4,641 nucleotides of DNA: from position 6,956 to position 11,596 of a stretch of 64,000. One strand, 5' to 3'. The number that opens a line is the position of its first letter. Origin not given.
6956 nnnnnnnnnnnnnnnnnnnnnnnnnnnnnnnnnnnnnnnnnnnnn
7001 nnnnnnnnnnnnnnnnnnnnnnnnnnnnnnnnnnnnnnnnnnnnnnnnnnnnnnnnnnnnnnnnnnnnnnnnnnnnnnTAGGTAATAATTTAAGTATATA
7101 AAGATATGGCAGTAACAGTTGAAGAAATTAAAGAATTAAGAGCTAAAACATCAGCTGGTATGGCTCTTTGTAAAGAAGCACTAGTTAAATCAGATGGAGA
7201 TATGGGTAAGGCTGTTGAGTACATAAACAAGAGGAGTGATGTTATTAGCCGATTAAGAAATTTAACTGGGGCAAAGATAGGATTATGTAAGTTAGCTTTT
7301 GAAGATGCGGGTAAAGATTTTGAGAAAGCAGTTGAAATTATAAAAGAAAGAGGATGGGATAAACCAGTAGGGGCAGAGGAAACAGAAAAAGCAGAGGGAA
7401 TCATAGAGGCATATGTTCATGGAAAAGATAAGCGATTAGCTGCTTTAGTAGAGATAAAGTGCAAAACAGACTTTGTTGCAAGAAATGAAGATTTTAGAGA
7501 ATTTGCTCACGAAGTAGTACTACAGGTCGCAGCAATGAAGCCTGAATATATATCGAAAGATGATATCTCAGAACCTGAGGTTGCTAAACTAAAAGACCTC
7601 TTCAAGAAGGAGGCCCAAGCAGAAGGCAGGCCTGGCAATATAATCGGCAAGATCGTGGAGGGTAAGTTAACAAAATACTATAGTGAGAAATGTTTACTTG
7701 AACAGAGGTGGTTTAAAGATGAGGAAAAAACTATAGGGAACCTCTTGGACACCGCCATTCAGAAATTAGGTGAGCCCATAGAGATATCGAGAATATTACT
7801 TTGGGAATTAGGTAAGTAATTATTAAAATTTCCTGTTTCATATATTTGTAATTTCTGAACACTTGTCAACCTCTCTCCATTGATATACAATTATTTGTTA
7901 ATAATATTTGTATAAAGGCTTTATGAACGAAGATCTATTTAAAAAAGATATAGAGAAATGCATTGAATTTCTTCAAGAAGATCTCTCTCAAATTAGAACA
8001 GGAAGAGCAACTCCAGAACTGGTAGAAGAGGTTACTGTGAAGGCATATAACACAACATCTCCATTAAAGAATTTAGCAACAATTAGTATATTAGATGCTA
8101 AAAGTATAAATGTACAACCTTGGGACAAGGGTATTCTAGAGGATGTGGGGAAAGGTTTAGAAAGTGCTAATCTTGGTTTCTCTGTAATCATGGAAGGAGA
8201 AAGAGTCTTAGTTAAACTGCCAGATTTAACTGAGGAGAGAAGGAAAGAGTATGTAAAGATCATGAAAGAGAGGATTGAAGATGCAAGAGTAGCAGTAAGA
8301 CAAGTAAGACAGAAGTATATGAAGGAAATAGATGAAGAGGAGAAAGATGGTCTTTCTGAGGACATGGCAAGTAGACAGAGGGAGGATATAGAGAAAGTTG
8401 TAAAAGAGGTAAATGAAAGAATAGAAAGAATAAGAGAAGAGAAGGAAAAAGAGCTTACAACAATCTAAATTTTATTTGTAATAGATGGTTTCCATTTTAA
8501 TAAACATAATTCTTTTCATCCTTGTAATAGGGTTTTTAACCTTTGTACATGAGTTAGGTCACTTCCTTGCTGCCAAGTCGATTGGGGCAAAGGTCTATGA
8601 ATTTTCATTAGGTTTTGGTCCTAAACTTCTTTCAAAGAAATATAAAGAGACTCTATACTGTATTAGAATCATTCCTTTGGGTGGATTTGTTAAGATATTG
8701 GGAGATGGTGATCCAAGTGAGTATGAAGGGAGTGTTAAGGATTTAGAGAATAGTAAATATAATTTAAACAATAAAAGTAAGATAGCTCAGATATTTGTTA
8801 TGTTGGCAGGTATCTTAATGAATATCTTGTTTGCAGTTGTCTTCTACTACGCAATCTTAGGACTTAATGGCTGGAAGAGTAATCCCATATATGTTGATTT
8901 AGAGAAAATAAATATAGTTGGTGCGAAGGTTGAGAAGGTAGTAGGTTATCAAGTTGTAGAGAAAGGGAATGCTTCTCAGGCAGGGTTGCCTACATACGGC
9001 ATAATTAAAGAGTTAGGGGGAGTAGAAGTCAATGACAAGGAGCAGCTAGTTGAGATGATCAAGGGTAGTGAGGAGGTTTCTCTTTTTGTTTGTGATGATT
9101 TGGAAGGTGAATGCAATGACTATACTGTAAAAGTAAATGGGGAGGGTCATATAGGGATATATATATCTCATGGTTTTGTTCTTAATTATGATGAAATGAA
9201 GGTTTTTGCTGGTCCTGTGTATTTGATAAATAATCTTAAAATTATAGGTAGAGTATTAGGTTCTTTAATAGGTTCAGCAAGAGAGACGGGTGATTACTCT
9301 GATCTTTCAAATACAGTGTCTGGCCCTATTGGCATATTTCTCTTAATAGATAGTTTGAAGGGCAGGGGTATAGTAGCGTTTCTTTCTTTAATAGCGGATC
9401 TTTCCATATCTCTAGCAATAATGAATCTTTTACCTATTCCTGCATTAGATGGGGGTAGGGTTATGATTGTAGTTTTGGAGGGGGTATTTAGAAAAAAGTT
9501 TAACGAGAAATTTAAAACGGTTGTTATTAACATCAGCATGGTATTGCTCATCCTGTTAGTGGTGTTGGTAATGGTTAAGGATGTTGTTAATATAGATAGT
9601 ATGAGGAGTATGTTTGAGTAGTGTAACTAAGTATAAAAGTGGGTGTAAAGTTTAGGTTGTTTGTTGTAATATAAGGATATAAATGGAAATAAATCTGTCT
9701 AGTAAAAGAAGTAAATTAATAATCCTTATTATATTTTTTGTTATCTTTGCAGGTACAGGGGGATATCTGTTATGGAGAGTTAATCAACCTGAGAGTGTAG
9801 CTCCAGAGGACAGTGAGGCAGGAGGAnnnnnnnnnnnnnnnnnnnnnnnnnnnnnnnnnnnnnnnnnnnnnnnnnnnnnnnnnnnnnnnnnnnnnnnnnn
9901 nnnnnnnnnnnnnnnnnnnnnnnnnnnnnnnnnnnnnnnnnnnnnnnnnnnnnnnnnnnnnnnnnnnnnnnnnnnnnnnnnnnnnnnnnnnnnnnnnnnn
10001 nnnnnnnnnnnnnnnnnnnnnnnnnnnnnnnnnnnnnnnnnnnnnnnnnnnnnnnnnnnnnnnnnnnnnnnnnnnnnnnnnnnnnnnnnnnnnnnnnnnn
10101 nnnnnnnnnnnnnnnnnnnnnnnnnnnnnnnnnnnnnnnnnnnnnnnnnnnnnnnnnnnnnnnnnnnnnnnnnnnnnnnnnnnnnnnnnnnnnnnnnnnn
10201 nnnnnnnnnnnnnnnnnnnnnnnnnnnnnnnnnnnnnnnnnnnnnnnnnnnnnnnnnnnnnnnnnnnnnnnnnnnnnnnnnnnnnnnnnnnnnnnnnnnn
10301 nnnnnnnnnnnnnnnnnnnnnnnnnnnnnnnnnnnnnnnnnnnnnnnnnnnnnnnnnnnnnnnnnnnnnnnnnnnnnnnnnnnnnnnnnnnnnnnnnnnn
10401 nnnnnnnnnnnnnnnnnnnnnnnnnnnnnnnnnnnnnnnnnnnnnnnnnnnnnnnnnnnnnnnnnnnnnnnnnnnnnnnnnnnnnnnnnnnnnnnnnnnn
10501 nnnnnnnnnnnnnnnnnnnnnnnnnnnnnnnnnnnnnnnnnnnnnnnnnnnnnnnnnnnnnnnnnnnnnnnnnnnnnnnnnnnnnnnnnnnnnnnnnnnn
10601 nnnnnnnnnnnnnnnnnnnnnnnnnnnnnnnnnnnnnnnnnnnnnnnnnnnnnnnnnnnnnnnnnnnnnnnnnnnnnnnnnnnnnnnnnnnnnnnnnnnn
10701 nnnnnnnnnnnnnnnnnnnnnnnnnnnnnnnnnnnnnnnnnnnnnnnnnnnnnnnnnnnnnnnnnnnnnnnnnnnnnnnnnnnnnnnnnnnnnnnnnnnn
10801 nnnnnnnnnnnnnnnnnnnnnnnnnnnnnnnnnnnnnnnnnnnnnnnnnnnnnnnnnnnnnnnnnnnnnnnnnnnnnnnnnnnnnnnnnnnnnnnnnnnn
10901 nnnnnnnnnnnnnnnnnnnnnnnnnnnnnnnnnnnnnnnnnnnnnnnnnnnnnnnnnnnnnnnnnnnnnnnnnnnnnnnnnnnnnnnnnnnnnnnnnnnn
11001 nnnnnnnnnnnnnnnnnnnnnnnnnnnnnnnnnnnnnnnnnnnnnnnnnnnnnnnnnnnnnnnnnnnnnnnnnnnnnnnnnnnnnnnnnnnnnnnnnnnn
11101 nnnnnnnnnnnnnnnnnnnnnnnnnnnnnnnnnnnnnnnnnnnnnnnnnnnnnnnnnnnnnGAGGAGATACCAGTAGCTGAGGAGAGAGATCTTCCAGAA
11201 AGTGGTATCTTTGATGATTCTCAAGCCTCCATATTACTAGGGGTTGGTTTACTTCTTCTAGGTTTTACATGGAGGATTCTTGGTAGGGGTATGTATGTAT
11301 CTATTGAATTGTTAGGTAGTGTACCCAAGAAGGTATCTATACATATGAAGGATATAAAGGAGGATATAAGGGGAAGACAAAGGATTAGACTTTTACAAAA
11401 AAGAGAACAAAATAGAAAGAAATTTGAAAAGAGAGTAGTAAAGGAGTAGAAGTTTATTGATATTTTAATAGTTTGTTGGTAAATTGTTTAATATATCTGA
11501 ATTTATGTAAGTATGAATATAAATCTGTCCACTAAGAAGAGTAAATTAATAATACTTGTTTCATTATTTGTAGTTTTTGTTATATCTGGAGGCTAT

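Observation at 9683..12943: Paralogous Cys-rich surface proteins sharing a conserved signal-anchor and an extended (L/V)PE(S/T)G-TM-basic-tail module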

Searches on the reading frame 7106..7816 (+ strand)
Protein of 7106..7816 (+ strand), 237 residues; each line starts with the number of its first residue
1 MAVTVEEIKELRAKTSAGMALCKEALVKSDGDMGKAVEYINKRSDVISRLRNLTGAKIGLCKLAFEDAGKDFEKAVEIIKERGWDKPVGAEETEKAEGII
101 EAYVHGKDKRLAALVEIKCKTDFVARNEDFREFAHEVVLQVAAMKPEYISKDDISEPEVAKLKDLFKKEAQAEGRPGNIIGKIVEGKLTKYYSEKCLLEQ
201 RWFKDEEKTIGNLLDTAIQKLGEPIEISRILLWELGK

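Call 16: search_protein_families(library=pfam, proteins=[window:7106-7816:+], max_evalue=0.001)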
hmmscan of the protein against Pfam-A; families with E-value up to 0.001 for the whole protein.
window:7106-7816:+ (237 aa): 3 families
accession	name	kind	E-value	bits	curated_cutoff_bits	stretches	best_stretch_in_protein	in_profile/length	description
PF00889.24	EF_TS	-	2.2e-33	116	27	1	92-236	74-203/204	Elongation factor TS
PF25025.1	EF-Ts_N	-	1.7e-05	25.1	33.2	0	6-42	15-52/60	Elongation factor Ts, mitochondrial, N-terminal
PF22566.2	UBA_8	-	0.00054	20.1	26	0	45-77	5-37/46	UBA-like domain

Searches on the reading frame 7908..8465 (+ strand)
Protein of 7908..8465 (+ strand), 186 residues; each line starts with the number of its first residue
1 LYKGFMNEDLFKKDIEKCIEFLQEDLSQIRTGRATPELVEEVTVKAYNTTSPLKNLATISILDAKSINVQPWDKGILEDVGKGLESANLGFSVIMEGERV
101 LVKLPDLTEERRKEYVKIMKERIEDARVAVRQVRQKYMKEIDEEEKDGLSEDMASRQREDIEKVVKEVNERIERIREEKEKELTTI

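Call 16: search_protein_families(library=pfam, proteins=[window:7908-8465:+], max_evalue=0.001)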
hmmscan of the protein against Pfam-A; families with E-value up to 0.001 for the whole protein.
window:7908-8465:+ (186 aa): 1 family
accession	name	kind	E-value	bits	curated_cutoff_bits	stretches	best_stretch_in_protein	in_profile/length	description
PF01765.24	RRF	-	8.6e-46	156.2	29.7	1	22-183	1-163/164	Ribosome recycling factor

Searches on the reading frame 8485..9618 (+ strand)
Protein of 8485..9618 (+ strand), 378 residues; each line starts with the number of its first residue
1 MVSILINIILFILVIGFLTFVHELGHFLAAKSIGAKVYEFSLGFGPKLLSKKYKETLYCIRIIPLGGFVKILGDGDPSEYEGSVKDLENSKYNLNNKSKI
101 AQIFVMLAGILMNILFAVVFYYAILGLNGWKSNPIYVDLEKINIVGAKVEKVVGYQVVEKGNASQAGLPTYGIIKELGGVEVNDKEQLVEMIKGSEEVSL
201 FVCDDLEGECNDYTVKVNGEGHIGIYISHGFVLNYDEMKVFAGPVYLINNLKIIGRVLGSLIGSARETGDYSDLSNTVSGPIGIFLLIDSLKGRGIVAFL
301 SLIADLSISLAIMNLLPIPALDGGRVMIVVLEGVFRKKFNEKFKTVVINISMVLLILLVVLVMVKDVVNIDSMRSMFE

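Call 16: search_protein_families(library=pfam, proteins=[window:8485-9618:+], max_evalue=0.001)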
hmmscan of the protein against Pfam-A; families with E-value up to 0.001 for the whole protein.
window:8485-9618:+ (378 aa): 1 family
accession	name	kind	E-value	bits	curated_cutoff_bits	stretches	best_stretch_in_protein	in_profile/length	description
PF02163.28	Peptidase_M50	-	3.6e-52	177.3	27.2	1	11-358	2-221/221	Peptidase family M50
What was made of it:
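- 8485..9621 (+): rseP (M50 site-2 protease), the conserved upstream neighbour (context only; no functional link shown). Pfam M50 in call 16.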

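Call 40: search_protein_families(library=ncbifam, proteins=[window:8485-9618:+], max_evalue=0.1)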
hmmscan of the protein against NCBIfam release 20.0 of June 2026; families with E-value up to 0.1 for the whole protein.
window:8485-9618:+ (378 aa): 2 families
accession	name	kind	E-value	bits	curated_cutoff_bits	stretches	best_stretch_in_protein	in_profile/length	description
TIGR00054.1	TIGR00054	equivalog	6.6e-63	213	147.55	2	4-129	3-121/421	RIP metalloprotease RseP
NF008046.0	PRK10779.1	equivalog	8.3e-33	114.1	477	2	1-126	1-121/450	sigma E protease regulator RseP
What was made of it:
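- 8485..9621 (+): TIGR00054 RseP, E 6.6e-63, in call 40.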

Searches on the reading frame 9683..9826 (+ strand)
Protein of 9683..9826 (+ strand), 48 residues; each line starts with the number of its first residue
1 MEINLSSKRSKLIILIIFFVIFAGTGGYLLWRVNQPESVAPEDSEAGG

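Call 45: find_homologous_proteins(query=A4, max_evalue=0.01)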
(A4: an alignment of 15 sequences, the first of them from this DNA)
Query A4 (15 sequences) (48 aa, profile of the alignment): 7 proteins with E <= 0.01 among 2148 candidates.
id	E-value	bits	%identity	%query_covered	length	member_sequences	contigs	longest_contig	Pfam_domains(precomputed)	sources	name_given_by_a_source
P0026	3.3e-20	89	53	100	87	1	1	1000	-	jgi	jgi:hypothetical protein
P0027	1.2e-18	84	61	88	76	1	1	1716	-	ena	-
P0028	1.5e-12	64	52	96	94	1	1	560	-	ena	-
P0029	2.4e-12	64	55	88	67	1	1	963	-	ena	-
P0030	1.3e-10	58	81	33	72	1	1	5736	-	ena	-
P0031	1.5e-8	52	73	31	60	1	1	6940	-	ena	-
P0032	1.9e-6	45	51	75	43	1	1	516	-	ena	-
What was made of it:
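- Tried and rejected: The N-module search returned seven short fragments (call 45).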

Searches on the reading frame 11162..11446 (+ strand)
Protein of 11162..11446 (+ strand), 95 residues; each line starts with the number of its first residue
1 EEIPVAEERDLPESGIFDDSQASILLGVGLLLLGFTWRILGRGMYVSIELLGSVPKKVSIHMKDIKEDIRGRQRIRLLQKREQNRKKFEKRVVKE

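Call 8: find_homologous_proteins(query=window:11162-11446:+, max_evalue=0.01)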
Query seq(95 aa) (95 aa): 1 proteins with E <= 0.01 among 7 candidates.
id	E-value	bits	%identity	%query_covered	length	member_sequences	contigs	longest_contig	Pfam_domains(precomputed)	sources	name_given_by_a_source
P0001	1.3e-20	91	62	73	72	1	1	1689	-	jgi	jgi:hypothetical protein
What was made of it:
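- Tried and rejected: The C-module search returned one truncated hit (call 8).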

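Call 10: find_encoding_contigs(protein=P0001, flank=5000)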
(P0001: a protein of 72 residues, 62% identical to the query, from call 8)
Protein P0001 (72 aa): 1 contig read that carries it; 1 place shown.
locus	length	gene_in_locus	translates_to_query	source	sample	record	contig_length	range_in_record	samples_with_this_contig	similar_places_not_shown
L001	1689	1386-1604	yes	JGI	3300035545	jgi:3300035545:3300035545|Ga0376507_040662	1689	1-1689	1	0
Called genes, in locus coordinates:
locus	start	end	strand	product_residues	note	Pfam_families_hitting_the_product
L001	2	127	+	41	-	?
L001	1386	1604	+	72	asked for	-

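Call 22: search_protein_representatives(alignment_id=A1)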
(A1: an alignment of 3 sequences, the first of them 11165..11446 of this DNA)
Query: 3 sequences, 89 profile positions. Proteins with E-value up to 0.001 (for the whole library): 19; up to 1e-10: 13; up to 1e-30: 6. The best 19 are listed.
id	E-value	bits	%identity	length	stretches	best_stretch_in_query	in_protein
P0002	1.1e-45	169.7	-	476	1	2-89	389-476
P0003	4.5e-40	151.7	-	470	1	2-89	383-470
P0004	5.5e-38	144.9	-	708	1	3-89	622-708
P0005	7.3e-37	141.4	-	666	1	5-89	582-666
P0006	3.4e-34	132.8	-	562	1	5-89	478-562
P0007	4.8e-32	125.9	-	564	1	5-89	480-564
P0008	7.9e-26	106.0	-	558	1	4-83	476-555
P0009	4.5e-22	93.9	-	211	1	2-89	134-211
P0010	6.9e-22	93.4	-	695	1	5-87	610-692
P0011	2.4e-17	78.8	-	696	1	4-86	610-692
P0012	3.0e-15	72.1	-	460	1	3-89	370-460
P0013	7.1e-15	70.9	-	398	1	4-88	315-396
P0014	8.8e-12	61.0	-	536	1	2-88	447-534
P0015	7.1e-10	54.9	-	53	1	38-88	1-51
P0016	7.3e-10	54.8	-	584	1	3-89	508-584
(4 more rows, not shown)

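Call 30: find_related_loci(query=A3, collection=genome_contigs, flank=10000)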
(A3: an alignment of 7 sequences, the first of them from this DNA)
Query A3 (93 aa) in genome_contigs; peptide patterns used: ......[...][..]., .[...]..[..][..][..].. (x = any residue, [..] = any of these).
120 stretches matched a pattern; 13 encode a relative of the query (tblastn E <= 1e-3); 13 distinct loci.
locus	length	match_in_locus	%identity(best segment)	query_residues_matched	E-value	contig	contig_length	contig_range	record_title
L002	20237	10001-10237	71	9-87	2e-32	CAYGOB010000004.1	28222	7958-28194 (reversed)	MAG TPA_asm: uncultured Candidatus Saccharibacteria bacterium isolate ERP113451_co4_79 genome assembly, contig: NODE_722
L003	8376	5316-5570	52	9-93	1e-30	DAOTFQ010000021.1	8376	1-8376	MAG TPA_asm: Candidatus Dojkabacteria bacterium isolate AMR_MDS_3099 NODE_10221_length_8376_cov_4.635861, whole genome s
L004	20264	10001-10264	59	6-93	3e-29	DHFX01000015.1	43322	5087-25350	MAG TPA_asm: Candidatus Dojkabacteria bacterium UBA4813 UBA4813_contig_29614, whole genome shotgun sequence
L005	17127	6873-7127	67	9-93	1e-22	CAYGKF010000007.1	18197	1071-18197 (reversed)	MAG TPA_asm: uncultured Candidatus Saccharibacteria bacterium isolate ERP113451_co4_183 genome assembly, contig: NODE_16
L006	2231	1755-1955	41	9-93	4e-17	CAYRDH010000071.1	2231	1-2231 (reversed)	MAG TPA_asm: uncultured Candidatus Saccharibacteria bacterium isolate SRP241341_co1_3 genome assembly, contig: NODE_3629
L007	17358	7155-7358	37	12-93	2e-13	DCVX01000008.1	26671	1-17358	MAG TPA_asm: Candidatus Dojkabacteria bacterium UBA2177 UBA2177_contig_511, whole genome shotgun sequence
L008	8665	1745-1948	37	12-93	4e-13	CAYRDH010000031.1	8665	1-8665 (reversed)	MAG TPA_asm: uncultured Candidatus Saccharibacteria bacterium isolate SRP241341_co1_3 genome assembly, contig: NODE_8253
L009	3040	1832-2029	30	3-93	9e-9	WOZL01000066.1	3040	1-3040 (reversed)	MAG: Candidatus Dojkabacteria bacterium isolate WOFB23 NODE_16343_length_3040_cov_8.967504, whole genome shotgun sequenc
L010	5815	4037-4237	27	8-89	6e-6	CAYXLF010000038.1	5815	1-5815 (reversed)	MAG TPA_asm: uncultured Candidatus Saccharibacteria bacterium isolate SRP192927_co3_150 genome assembly, contig: NODE_40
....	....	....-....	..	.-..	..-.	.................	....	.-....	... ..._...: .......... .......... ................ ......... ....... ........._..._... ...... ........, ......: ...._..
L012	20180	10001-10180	26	8-92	2e-5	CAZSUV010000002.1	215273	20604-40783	MAG TPA_asm: uncultured Candidatus Saccharibacteria bacterium isolate SRP302447_co3_161 genome assembly, contig: NODE_15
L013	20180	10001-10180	26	8-92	7e-5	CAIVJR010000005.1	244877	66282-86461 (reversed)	uncultured bacterium isolate Loclat_bin-19700 genome assembly, contig: bin-19700:05/10, whole genome shotgun sequence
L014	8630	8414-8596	29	10-74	2e-4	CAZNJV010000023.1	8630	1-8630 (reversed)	MAG TPA_asm: uncultured Candidatus Saccharibacteria bacterium isolate SRP263991_co3_616 genome assembly, contig: NODE_11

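Call 48: search_solved_structures(query=A2, max_evalue=10)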
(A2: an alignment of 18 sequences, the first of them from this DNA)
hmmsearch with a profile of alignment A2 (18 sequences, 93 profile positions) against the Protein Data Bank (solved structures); distinct sequences matched with E-value up to 10: 5.
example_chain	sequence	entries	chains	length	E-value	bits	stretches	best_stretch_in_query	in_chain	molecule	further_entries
6w6l_6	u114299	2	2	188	0.35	14.3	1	24-84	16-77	Calcium load-activated calcium channel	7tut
7sf7_A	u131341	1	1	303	0.57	13.6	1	10-37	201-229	Isoform 1 of Adhesion G protein-coupled receptor L3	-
7dcv_A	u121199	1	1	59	1.9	11.9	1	18-41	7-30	Programmed cell death 1 ligand 1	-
1rt8_A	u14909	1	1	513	2.2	11.7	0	22-49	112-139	fimbrin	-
2dum_A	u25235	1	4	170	2.2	11.7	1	53-91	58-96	Hypothetical protein PH0823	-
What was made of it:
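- Tried and rejected: There are no meaningful sequence hits; the best E is 0.35 (call 48).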

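Call 55: predict_structure(alignment_id=A2)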
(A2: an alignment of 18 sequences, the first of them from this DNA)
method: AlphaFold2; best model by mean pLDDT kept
length: 93 residues; sequences in the alignment: 18
mean_pLDDT: 76.4   pTM: 0.30
mean pLDDT of the five models: 76.4, 75.1, 74.3, 74.2, 71.3
residues with pLDDT >= 90: 21; 70-90: 35; 50-70: 37; < 50: 0
segments of 3 or more residues with pLDDT < 50: none
pLDDT, mean of each block of 10 residues (from residue 1): 60 69 91 85 62 60 80 90 91 74
secondary structure, 60 per line:
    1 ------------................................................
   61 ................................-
elements in order: H13-92

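Call 76: find_related_loci(query=A3, collection=metagenome_contigs, flank=4000)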
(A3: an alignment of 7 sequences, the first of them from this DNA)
Query A3 (93 aa) in metagenome_contigs; peptide patterns used: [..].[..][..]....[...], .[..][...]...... (x = any residue, [..] = any of these).
218 stretches matched a pattern; 19 encode a relative of the query (tblastn E <= 1e-3); 19 distinct loci.
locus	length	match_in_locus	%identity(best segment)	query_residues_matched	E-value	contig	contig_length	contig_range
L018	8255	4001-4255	59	9-93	7e-35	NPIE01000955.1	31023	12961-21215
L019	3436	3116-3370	55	9-93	7e-34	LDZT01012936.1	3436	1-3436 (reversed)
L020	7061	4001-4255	52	9-93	1e-30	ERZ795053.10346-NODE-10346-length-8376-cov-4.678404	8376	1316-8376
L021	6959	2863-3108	49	12-93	2e-28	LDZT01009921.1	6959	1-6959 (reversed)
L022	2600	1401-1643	32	13-93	2e-15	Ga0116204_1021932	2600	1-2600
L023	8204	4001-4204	37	12-93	3e-13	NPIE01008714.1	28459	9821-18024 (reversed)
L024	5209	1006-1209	37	12-93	3e-13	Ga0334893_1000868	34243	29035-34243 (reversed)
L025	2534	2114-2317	37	12-93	3e-13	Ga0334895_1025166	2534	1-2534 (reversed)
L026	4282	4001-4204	37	12-93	5e-13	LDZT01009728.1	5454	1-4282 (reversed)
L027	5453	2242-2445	38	12-93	5e-13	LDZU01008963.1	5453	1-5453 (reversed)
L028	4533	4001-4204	38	12-93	1e-12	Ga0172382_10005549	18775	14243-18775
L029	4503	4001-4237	32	12-90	5e-12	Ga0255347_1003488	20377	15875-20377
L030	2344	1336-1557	27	9-89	4e-9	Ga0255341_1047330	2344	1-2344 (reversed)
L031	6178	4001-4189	28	1-92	7e-9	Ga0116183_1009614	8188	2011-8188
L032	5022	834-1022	28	1-92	7e-9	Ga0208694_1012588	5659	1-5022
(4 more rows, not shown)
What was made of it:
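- Tried and rejected: Both were too insensitive for a census, so the counts rest on the exhaustive search (call 22) and the locus scans (calls 30, 76).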
